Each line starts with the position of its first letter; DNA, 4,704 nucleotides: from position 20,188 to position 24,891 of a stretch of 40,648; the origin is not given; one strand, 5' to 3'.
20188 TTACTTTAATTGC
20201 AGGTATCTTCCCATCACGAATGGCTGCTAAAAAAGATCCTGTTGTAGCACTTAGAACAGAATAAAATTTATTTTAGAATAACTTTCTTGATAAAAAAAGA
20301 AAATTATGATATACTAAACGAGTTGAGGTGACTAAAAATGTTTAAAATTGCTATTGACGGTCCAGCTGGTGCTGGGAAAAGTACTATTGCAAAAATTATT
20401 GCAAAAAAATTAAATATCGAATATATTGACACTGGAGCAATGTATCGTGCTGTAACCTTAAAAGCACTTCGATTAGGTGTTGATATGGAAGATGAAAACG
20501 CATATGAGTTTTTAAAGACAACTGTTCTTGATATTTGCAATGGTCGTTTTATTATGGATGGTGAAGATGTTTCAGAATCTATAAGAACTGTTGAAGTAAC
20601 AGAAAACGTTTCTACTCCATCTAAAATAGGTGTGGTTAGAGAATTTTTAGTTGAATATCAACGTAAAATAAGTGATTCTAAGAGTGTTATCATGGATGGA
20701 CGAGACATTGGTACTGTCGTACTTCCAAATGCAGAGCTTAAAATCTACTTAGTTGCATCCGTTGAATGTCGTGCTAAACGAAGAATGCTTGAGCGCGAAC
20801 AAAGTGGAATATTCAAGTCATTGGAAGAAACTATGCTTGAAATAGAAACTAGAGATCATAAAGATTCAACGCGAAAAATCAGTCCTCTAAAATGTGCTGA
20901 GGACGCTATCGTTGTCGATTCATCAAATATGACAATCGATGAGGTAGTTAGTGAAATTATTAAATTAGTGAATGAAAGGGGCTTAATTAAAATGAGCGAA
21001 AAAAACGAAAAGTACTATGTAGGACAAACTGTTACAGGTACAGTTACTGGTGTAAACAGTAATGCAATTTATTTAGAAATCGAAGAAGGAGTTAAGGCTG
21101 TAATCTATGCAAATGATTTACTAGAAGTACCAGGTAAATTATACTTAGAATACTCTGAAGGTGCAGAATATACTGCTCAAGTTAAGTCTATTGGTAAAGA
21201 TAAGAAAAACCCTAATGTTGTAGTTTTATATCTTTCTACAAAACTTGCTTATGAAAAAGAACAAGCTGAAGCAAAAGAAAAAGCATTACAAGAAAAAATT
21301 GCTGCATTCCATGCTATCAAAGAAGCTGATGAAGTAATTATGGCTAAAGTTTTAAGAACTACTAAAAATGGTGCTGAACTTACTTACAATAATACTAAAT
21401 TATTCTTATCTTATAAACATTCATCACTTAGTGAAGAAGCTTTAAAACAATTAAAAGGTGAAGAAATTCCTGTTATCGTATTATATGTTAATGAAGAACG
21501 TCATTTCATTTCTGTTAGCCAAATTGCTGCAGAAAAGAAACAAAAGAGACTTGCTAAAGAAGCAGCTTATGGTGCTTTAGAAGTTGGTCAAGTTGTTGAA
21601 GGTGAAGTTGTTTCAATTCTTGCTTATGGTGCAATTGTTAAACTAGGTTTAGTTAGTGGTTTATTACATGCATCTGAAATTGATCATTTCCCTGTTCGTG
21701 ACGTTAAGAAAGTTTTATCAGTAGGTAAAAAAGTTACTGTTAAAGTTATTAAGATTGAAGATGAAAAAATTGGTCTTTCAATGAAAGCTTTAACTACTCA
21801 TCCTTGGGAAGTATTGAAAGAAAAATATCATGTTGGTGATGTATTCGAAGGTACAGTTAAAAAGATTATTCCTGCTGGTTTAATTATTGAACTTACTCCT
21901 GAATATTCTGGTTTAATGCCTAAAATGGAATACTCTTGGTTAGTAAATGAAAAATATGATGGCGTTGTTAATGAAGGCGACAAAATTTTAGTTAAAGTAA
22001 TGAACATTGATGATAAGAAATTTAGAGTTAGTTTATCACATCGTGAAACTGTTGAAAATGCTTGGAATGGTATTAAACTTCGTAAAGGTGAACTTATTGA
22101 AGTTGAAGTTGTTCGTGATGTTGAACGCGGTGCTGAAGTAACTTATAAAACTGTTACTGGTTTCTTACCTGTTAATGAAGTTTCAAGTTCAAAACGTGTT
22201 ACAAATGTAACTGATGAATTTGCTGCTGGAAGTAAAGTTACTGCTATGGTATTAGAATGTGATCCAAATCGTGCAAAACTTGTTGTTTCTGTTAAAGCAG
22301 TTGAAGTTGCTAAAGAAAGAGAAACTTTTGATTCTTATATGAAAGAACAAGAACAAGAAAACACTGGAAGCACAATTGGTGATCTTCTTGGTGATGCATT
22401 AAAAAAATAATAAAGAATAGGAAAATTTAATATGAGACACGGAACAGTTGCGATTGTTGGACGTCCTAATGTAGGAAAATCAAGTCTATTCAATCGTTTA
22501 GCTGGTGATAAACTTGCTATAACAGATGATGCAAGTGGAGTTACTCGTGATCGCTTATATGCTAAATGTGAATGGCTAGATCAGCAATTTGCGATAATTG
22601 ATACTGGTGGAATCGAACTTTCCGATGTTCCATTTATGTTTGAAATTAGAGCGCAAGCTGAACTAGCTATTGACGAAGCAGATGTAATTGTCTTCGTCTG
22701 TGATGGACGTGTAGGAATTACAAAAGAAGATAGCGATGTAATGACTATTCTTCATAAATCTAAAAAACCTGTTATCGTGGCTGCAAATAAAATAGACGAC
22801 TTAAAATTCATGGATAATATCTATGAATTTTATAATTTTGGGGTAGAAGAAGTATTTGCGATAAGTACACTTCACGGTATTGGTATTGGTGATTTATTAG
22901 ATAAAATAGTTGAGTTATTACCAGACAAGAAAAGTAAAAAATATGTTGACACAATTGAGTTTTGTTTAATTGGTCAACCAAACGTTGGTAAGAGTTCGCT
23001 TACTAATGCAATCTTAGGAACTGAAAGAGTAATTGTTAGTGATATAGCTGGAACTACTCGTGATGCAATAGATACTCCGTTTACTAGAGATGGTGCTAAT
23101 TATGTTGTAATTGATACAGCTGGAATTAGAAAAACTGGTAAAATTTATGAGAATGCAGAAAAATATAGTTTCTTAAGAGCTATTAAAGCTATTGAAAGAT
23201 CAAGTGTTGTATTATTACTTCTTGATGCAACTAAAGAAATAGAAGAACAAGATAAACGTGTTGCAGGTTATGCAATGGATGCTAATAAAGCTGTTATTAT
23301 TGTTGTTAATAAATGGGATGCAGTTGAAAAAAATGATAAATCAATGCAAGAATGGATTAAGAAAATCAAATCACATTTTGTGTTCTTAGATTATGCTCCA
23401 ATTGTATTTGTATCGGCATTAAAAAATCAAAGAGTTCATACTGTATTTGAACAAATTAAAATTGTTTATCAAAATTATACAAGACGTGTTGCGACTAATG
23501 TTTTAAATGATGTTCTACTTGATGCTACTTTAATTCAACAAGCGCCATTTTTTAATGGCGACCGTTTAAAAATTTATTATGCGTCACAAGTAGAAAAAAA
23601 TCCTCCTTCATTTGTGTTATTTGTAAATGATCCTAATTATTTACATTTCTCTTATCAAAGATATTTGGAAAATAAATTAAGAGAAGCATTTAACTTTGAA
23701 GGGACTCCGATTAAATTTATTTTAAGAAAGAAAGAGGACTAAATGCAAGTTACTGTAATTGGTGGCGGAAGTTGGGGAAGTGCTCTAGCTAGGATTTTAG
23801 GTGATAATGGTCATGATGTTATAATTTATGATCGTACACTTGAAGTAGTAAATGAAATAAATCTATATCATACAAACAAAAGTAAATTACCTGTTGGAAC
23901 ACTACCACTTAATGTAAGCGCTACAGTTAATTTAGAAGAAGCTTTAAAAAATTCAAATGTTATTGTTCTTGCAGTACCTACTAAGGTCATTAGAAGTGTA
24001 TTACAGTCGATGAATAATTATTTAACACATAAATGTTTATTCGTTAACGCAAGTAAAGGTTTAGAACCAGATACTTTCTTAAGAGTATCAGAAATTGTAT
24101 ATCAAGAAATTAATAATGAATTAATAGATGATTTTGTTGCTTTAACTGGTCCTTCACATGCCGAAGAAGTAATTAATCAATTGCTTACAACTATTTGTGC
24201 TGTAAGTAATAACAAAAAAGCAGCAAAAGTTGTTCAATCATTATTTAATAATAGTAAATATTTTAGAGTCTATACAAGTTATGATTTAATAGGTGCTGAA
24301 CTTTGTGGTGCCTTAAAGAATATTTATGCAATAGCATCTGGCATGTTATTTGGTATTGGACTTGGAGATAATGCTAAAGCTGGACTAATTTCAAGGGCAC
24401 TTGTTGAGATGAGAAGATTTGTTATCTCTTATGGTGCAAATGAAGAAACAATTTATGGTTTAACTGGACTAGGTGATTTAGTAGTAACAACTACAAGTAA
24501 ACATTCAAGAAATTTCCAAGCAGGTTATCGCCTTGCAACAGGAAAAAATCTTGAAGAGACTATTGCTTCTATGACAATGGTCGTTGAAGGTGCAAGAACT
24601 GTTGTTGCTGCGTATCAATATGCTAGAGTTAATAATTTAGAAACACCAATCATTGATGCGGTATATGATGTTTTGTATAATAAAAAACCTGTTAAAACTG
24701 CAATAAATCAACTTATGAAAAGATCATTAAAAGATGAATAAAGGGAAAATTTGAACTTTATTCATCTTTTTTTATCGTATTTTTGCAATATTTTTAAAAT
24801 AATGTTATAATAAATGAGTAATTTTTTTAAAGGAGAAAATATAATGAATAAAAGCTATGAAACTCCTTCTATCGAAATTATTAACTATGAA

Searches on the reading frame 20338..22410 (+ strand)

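Call 6: search_protein_families(library=pfam, proteins=[window:20338-22410:+], max_evalue=0.01)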
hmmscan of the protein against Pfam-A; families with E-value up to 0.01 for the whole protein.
window:20338-22410:+ (690 aa): 15 families
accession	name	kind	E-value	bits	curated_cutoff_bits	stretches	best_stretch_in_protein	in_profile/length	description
PF02224.24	Cytidylate_kin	-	6e-75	252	26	1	4-212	1-210/211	Cytidylate kinase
PF00575.29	S1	-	2.7e-43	146.7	22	4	415-482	3-73/74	S1 RNA binding domain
PF13189.12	Cytidylate_kin2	-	1e-09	39.2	28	1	4-175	2-149/176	Cytidylate kinase-like family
PF23459.1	S1_RRP5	-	3.6e-09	37.5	27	0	500-567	4-71/72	RRP5 S1 domain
PF13207.12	AAA_17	-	3e-06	28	27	1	8-40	2-34/136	AAA domain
PF21710.3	Spt6_S1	-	4.4e-06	27.3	27.5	0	218-247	54-83/91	Spt6, S1/OB domain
PF13238.12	AAA_18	-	9.9e-06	26.5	29.4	1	4-147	1-106/128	AAA domain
PF01202.28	SKI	-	2.7e-05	24.8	22.1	1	11-56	2-47/159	Shikimate kinase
PF01712.25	dNK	-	0.00047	20.4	27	0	4-30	1-27/203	Deoxynucleoside kinase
PF00406.28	ADK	-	0.00053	20.6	26.8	1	8-50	3-45/151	Adenylate kinase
PF00485.24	PRK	-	0.0017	18.7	22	1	4-192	2-187/196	Phosphoribulokinase / Uridine kinase family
PF00005.33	ABC_tran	-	0.0023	19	25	0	4-27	14-37/137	ABC transporter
PF13509.12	S1_2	-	0.0026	18.3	21.8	0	228-253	1-26/61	S1 domain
PF03266.21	NTPase_1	-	0.0052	17.1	23.9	0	3-52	1-51/168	NTPase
PF00004.35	AAA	-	0.0083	17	21.2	0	8-32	5-29/131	ATPase family associated with various cellular activities (AAA)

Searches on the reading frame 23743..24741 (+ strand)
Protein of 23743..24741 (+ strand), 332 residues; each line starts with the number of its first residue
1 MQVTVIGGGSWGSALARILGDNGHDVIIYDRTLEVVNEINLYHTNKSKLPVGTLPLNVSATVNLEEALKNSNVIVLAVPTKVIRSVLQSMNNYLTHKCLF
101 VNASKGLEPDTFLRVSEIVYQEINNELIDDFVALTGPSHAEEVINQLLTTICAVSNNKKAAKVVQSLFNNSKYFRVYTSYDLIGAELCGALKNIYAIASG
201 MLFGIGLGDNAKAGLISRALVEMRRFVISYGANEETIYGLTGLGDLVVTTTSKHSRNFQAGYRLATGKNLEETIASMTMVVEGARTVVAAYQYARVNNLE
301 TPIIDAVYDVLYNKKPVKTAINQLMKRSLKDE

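Call 6: search_protein_families(library=pfam, proteins=[window:23743-24741:+], max_evalue=0.01)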
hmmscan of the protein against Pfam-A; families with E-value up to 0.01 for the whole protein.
window:23743-24741:+ (332 aa): 16 families
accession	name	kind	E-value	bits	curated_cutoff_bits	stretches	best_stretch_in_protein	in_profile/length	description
PF07479.19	NAD_Gly3P_dh_C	-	5.8e-52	176.1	25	1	181-321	1-141/142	NAD-dependent glycerol-3-phosphate dehydrogenase C-terminus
PF01210.29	NAD_Gly3P_dh_N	-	2.4e-48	164.5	23.1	1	2-160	1-157/158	NAD-dependent glycerol-3-phosphate dehydrogenase N-terminus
PF20618.3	GPD_NAD_C_bact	-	2.4e-17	63.7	27.6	1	241-307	1-66/66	Bacterial GPD, NAD-dependent C-terminal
PF03807.23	F420_oxidored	-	1.2e-11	45.4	21.6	1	3-98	2-87/94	NADP oxidoreductase coenzyme F420-dependent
PF03446.21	NAD_binding_2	-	1.2e-06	29.1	21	1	2-104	1-93/161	NAD binding domain of 6-phosphogluconate dehydrogenase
PF03721.20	UDPG_MGDP_dh_N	-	7.7e-06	26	27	1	1-81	1-87/187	UDP-glucose/GDP-mannose dehydrogenase family, NAD binding domain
PF02558.23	ApbA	-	5e-05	23.4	22.2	1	3-99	1-95/150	Ketopantoate reductase PanE/ApbA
PF07991.19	KARI_N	-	0.00012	22.2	20.6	1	2-98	6-89/165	Acetohydroxy acid isomeroreductase, NADPH-binding domain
PF02826.25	2-Hacid_dh_C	-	0.00019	21.3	25.1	1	2-106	38-129/178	D-isomer specific 2-hydroxyacid dehydrogenase, NAD binding domain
PF03435.24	Sacchrp_dh_NADP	-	0.00041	21.1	25.1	1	3-105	1-100/129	Saccharopine dehydrogenase NADP binding domain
PF02737.24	3HCDH_N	-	0.00094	19.6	22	1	2-103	1-113/180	3-hydroxyacyl-CoA dehydrogenase, NAD binding domain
PF02153.23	PDH_N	-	0.00097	19.1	26.5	1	56-101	30-76/154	Prephenate dehydrogenase, nucleotide-binding domain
PF01262.27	AlaDh_PNT_C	-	0.0025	17.7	23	1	2-78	30-100/214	Alanine dehydrogenase/PNT, C-terminal domain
PF03720.21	UDPG_MGDP_dh_C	-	0.0027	18.5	30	0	15-97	22-92/103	UDP-glucose/GDP-mannose dehydrogenase family, UDP binding domain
PF01488.26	Shikimate_DH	-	0.0069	16.9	24.3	0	2-81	14-86/138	Shikimate / quinate 5-dehydrogenase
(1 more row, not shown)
